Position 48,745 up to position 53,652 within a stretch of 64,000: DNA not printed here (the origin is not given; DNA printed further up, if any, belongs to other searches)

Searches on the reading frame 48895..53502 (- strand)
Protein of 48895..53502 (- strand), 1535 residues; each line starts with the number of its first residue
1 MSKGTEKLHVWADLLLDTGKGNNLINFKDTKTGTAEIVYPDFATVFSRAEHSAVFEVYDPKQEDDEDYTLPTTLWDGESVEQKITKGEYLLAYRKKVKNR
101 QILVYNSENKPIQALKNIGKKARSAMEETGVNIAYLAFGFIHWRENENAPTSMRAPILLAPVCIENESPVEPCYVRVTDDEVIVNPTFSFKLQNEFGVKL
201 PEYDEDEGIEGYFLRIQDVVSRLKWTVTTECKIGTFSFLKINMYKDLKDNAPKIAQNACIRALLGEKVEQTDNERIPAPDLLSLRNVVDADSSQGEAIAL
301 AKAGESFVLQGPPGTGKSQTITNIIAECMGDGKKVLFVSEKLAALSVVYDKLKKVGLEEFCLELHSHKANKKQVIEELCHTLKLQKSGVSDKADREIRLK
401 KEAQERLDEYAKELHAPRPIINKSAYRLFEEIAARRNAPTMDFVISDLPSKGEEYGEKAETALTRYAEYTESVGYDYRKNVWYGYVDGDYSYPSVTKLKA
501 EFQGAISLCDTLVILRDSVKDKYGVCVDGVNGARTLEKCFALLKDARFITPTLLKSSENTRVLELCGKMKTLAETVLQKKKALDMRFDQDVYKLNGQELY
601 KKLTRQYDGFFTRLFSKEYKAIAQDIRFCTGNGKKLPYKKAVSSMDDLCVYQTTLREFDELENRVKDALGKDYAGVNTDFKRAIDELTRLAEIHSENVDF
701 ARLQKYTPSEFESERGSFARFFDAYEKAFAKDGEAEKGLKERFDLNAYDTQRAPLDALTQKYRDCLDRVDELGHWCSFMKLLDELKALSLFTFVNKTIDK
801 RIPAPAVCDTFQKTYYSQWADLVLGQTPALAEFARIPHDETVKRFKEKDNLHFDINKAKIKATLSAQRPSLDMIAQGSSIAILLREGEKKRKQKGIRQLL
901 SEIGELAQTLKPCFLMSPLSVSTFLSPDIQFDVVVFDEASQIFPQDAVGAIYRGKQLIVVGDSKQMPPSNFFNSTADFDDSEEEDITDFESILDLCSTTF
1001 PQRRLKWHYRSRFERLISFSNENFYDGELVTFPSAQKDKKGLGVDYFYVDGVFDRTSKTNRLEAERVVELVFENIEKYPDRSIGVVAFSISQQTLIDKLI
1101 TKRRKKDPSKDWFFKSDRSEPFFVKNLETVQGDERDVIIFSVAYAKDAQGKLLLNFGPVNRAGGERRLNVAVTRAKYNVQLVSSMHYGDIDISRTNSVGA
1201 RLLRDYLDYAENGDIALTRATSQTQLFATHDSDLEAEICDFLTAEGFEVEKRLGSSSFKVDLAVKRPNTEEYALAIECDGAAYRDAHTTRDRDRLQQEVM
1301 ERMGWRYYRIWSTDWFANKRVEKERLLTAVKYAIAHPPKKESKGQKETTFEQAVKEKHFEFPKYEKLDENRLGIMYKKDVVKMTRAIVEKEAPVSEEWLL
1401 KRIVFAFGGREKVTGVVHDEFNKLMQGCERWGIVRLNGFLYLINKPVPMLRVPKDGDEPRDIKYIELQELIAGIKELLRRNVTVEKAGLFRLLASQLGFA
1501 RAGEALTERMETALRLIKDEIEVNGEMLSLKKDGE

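Call 4: search_protein_families(library=padloc, proteins=[window:48895-53502:-], max_evalue=0.01)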
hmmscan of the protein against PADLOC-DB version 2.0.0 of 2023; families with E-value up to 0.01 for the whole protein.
window:48895-53502:- (1535 aa): 9 families
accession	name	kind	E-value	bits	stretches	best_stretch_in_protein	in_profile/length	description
PDLC05009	PDC-S37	-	0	1373.7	1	5-1529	7-1545/1550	-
PDLC02194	Hhe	-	2.9e-175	583.1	2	754-1319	1199-1769/1911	-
PDLC03920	MkoA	-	2.6e-32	110.1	2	928-1210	788-1097/1112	-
PDLC03924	MkoC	-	1.3e-29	101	3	1006-1216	774-972/1136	-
PDLC03921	MkoA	-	5.6e-13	45.5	2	929-1183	1295-1565/1607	-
PDLC04140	mad8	-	2.4e-06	25.3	1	305-380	28-113/314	mads_8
PDLC02895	DpdJ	-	0.00073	14.4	0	1118-1186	392-455/2112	DpdJ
PDLC02350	AbiO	-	0.003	14.4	0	304-339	192-227/468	AbiO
PDLC02372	Nhi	-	0.0057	13.3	0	304-338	199-232/470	-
